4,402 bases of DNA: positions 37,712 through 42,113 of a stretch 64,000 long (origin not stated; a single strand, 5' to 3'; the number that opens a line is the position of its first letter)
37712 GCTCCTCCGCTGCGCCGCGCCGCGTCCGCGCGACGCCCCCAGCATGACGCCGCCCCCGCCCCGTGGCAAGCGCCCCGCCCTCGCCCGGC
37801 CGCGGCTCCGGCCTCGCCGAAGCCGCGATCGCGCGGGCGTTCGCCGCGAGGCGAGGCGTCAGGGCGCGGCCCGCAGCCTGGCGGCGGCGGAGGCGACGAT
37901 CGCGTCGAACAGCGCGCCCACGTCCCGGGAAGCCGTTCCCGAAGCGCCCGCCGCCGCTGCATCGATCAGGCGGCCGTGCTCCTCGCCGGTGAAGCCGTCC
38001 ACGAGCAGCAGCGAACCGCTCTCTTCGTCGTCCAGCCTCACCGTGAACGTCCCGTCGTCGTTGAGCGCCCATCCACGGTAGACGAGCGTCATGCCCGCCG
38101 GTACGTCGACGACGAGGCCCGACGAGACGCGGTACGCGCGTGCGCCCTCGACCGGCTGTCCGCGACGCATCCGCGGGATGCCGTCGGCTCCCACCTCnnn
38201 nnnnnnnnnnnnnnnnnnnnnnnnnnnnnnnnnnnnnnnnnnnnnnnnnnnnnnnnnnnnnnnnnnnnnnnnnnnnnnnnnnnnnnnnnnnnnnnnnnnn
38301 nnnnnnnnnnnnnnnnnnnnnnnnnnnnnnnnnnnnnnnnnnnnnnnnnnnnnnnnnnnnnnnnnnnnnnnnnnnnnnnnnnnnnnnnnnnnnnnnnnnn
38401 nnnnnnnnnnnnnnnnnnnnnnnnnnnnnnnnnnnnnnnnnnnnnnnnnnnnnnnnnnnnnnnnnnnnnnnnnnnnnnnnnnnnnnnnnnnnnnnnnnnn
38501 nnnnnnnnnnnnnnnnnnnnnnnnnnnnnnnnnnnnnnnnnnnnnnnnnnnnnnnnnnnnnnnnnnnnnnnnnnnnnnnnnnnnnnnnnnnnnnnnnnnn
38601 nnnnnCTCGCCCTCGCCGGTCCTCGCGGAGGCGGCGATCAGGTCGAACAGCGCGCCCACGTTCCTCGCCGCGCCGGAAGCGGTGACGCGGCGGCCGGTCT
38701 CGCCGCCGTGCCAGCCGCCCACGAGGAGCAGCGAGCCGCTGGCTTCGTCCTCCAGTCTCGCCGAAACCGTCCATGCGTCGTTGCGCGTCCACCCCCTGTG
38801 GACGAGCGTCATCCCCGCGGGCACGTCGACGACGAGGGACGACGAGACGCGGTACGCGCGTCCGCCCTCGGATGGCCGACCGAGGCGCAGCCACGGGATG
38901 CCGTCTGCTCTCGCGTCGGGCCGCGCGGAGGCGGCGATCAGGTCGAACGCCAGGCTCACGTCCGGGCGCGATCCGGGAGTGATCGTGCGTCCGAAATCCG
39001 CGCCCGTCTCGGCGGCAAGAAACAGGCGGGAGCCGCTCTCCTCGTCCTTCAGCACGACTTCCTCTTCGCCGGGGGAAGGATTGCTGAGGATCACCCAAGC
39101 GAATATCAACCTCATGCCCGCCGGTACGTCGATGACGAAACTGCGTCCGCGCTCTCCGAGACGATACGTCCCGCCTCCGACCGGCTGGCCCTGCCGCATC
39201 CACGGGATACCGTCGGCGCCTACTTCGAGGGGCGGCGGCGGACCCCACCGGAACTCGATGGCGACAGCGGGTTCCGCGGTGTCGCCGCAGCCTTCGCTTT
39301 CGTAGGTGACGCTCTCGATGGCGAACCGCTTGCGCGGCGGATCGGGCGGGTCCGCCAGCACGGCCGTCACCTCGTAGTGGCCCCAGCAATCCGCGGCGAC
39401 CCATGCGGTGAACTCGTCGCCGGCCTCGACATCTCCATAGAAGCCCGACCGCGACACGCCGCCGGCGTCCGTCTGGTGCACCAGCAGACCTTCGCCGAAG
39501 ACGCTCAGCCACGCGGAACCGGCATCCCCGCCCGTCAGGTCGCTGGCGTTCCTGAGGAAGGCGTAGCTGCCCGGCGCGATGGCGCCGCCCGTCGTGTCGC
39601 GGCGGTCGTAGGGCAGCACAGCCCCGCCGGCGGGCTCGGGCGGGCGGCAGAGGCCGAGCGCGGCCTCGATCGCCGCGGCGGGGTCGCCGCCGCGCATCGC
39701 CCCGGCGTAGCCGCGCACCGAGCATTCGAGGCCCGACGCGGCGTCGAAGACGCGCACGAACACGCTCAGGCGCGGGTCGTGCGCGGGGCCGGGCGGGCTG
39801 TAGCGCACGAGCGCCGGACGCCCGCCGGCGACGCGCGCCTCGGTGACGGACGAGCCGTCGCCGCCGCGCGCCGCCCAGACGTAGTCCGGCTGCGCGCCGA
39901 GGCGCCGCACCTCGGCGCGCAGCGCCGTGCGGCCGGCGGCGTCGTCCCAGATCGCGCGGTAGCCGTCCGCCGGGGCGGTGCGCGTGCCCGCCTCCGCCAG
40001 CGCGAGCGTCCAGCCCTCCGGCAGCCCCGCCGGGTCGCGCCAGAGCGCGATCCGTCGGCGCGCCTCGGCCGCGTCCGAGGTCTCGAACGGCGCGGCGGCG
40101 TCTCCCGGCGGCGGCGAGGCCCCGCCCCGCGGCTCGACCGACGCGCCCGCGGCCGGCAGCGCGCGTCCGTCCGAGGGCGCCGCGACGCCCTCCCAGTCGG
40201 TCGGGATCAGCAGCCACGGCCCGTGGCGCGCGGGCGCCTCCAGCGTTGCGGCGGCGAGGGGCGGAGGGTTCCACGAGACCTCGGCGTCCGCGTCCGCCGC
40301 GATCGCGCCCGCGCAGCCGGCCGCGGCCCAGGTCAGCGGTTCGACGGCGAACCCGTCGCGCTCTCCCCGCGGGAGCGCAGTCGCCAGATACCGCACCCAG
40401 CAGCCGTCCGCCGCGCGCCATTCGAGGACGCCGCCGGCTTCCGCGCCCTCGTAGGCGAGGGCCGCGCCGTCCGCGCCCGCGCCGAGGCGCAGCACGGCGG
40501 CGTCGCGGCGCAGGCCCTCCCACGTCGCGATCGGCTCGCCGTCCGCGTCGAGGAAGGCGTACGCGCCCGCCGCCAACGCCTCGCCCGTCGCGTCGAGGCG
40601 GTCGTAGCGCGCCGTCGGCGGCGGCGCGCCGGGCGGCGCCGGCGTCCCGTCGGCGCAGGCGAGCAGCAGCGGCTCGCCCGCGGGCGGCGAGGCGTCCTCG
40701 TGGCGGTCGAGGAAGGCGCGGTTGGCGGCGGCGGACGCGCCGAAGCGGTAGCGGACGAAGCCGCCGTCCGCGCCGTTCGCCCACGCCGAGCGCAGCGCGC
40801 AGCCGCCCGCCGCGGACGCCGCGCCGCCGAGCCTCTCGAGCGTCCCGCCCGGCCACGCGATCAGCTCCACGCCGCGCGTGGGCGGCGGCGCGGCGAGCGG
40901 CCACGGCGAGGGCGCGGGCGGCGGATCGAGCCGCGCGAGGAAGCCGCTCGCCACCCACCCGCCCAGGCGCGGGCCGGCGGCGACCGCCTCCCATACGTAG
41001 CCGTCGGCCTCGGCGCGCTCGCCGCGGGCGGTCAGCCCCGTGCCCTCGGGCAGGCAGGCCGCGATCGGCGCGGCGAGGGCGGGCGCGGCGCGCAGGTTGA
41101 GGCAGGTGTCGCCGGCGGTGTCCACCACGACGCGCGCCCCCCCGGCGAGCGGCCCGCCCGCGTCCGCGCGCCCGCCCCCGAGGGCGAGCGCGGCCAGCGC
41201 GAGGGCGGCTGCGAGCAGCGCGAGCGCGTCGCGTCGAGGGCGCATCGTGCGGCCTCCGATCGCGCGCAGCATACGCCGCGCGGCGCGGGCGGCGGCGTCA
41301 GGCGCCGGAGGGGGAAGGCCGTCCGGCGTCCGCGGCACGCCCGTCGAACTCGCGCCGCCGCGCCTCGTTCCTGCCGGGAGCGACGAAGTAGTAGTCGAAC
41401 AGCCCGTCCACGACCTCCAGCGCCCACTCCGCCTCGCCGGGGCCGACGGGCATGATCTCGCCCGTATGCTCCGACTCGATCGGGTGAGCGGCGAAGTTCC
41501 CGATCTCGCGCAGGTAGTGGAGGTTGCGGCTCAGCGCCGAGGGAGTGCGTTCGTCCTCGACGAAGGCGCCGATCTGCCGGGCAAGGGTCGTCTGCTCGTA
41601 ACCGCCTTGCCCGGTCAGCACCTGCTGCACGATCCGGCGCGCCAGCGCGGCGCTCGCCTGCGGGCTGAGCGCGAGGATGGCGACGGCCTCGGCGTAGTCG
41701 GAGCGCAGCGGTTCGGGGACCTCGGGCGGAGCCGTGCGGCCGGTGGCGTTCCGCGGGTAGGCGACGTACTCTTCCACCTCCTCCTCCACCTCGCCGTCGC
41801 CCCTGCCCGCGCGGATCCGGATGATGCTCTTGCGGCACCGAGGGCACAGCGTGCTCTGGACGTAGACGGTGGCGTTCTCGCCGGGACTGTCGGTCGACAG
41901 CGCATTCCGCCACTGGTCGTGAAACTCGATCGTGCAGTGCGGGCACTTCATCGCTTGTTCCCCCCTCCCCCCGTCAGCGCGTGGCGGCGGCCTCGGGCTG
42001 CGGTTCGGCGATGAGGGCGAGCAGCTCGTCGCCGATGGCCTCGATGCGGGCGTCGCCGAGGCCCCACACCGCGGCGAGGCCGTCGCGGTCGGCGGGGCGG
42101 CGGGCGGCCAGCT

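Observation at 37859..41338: Novel repeated module (DG[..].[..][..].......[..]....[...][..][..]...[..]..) shared by the 1159-aa surface protein and the paralog array; SH3b-like N-domains shared with the 3D-domain protein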

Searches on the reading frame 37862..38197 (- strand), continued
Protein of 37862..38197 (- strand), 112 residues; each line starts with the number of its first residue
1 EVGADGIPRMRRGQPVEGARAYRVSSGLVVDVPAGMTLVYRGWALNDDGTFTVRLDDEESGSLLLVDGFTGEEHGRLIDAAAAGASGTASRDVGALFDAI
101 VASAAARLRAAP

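Call 84: find_related_loci(query=A5, collection=viral_contigs, flank=5000)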
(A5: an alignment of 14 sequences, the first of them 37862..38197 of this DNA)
Query A5 (112 aa) in viral_contigs; peptide patterns used: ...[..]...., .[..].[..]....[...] (x = any residue, [..] = any of these).
33 stretches matched a pattern, but none encodes a relative of the query by tblastn (E <= 1e-3).

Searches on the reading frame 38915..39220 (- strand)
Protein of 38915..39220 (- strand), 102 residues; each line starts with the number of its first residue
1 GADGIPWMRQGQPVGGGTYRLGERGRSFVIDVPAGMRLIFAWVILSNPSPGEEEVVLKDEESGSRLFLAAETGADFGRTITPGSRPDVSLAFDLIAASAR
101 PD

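Call 26: search_solved_structures(query=A1, max_evalue=10)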
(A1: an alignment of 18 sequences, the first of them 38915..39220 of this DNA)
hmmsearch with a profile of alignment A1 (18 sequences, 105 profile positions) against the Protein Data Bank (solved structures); distinct sequences matched with E-value up to 10: 4.
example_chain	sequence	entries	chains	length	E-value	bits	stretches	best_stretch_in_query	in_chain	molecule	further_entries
4hhu_A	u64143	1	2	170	0.014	18.6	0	10-38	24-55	OR280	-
9woo_A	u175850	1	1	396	0.35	14.2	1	21-57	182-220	Cyclic GMP-AMP synthase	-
5ve4_A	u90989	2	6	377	0.36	14.1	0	36-85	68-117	BpPRF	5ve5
5ve3_B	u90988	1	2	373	0.36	14.1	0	36-85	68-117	BpPRF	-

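Call 28: search_protein_representatives(alignment_id=A1)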
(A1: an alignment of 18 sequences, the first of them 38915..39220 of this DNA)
Query: 18 sequences, 105 profile positions. Proteins with E-value up to 0.001 (for the whole library): 225; up to 1e-10: 84; up to 1e-30: 6. The best 150 are listed.
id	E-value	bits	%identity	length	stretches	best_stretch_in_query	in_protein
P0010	1.2e-95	330.7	-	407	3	4-105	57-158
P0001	2.4e-75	265.5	-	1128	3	2-103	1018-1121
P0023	1.3e-70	250.3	-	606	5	16-105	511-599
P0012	1.3e-55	202.0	-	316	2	4-105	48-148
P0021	7.9e-52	189.9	-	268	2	4-105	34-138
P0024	4.9e-40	152.0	-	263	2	5-105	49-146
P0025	1.1e-30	121.9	-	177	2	1-74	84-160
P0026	8.6e-30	119.0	-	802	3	3-103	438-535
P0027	1.8e-29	118.0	-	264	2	3-105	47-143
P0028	1.6e-28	115.0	-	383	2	4-104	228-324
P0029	3.4e-27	110.7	-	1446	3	2-104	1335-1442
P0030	2.7e-25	104.6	-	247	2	4-102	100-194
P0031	2.8e-25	104.5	-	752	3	7-103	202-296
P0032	7.9e-25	103.1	-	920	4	2-104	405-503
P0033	1.1e-24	102.7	-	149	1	1-105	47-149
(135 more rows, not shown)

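Call 34: search_protein_families(library=pfam, alignment_id=A3, max_evalue=0.001)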
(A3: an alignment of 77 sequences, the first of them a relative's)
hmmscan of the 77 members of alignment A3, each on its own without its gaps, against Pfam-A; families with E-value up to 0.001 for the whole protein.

A. member 1, P0023 (606 aa): 0 families

B. families by the number of members that match (of 77 scanned): 21 families
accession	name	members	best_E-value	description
PF00041.27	fn3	31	2.1e-38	Fibronectin type III domain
PF00560.39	LRR_1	19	2.1e-58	Leucine Rich Repeat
PF13855.12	LRR_8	19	9.1e-41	Leucine rich repeat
PF12799.13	LRR_4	17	6.1e-48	Leucine Rich repeats (2 copies)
PF23598.1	LRR_14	14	1.1e-38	Leucine-rich repeat region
PF16656.11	Pur_ac_phosph_N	10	3e-13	Purple acid Phosphatase, N-terminal domain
PF25019.1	LRR_R13L1-DRL21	10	1.8e-11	R13L1/DRL21 LRRs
PF23211.1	LRR_LRWD1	10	2.4e-11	Leucine-rich repeat and WD repeat-containing protein 1, LRR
PF24758.1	LRR_At5g56370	9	5.3e-10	FBD-associated F-box protein At5g56370, LRR repeats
PF25059.1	FN3_DSCAM-DSCAML_C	8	2.4e-14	DSCAM/DSCAML C-terminal Fn3-like domain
PF18998.6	Flg_new_2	6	1.6e-42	Divergent InlB B-repeat domain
PF13516.12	LRR_6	4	3.3e-12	Leucine Rich repeat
PF24141.1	LRR_ComC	4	5.5e-07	EGF-like domain-containing protein ComC LRR domain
PF00196.25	GerE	1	1.1e-12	Bacterial regulatory proteins, luxR family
PF13540.12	RCC1_2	1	1.8e-09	Regulator of chromosome condensation (RCC1) repeat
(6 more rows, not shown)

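Call 76: search_protein_families(library=ncbifam, alignment_id=A3, max_evalue=0.001)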
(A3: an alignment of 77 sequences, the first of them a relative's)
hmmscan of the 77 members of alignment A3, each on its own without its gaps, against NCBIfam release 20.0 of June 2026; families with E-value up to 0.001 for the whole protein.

A. member 1, P0023 (606 aa): 0 families

B. families by the number of members that match (of 77 scanned): 22 families
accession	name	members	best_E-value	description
NF041381.1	XopAC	16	1.7e-48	XopAC/AvrAC family type III secretion system effector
NF041400.1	XopAE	14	3.6e-51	type III secretion system effector XopAE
NF047464.1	FibnectbindLIC11051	14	7.2e-35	LIC_11051 family fibronectin-binding protein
NF041351.1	XopL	14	6.9e-25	type III secretion system leucine-rich repeat domain-containing effector XopL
NF033189.1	internalin_A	10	3.8e-20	class 1 internalin InlA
NF033188.1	internalin_H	7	1.1e-10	InlH/InlC2 family class 1 internalin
NF033190.2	inl_like_NEAT_1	4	7.3e-13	NEAT domain-containing leucine-rich repeat protein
NF045522.1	MXAN_2561_fam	2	2.4e-06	MXAN_2561 family MXYO-CTERM-anchored protein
TIGR03020.2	EpsA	1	3.8e-07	XrtB/PEP-CTERM-associated transcriptional regulator EpsA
NF041611.1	exoglucan_CbhB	1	8.9e-07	exoglucanase CbhB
NF007935.0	PRK10651.1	1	1.3e-06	two-component system response regulator NarL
NF007505.1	PRK10100.1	1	2e-06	biofilm master transcriptional regulator CsgD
NF047785.1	respo_reg_MadR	1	3.4e-06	MadR family response regulator transcription factor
NF052366.1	photon_PedR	1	3.8e-06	photosynthetic electron transport-dependent transcriptional regulator PedR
NF007708.0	PRK10403.1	1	7.8e-06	nitrate/nitrite response regulator protein NarP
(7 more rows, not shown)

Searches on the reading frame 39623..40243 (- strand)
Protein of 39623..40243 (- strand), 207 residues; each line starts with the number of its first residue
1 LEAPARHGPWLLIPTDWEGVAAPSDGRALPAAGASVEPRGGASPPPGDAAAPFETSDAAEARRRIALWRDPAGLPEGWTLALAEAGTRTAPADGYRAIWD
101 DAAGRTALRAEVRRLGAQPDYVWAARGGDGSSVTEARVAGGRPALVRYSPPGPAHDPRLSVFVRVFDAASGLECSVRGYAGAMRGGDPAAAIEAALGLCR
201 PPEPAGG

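Call 79: search_protein_families(library=pfam, proteins=[window:39623-40243:-], max_evalue=0.01)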
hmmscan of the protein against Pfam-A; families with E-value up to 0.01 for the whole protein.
window:39623-40243:- (207 aa): 0 families

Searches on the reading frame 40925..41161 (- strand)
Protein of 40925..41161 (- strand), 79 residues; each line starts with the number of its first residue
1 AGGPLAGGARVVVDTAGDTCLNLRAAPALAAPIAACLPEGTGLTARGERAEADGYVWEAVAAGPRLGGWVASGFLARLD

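Call 65: search_solved_structures(query=A6, max_evalue=1)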
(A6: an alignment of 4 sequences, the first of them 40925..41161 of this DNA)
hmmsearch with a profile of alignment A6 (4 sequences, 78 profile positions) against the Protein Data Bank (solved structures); distinct sequences matched with E-value up to 1: 8.
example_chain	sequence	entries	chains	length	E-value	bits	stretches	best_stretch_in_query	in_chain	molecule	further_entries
6akv_A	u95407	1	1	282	7.6e-05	25.8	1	16-58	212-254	LysB4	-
5udm_B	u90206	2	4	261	0.078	16.1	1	19-70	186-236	Phage-associated cell wall hydrolase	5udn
9kz1_A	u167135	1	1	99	0.1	15.7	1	14-72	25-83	N-acetylmuramoyl-L-alanine amidase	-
6y1w_A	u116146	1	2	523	0.63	13.2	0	4-25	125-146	Putative tryptophan halogenase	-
1n7z_A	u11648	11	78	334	0.73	13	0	14-59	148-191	baseplate structural protein gp8 | Baseplate wedge protein gp8 | gp8, baseplate wedge protein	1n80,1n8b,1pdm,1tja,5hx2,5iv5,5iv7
9b6t_H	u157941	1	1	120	0.75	13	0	7-47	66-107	Fab1-7 heavy chain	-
5d74_A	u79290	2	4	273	0.9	12.7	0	3-72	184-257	Putative phage lysin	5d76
1pku_A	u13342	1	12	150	0.98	12.6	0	28-59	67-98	Nucleoside Diphosphate Kinase I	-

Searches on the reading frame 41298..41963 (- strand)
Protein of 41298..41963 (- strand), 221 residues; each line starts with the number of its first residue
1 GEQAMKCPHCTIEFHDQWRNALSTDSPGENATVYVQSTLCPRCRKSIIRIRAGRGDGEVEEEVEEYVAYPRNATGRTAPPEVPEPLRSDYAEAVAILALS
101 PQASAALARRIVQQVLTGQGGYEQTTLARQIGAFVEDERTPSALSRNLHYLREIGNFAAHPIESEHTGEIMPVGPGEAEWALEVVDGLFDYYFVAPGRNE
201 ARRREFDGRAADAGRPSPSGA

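Call 79: search_protein_families(library=pfam, proteins=[window:41298-41963:-], max_evalue=0.01)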
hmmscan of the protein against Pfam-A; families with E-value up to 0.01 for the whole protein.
window:41298-41963:- (221 aa): 1 family
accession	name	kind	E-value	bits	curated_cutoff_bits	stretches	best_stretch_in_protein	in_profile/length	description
PF13643.11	DUF4145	-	2.1e-14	53.8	23.1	1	92-184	2-86/88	Domain of unknown function (DUF4145)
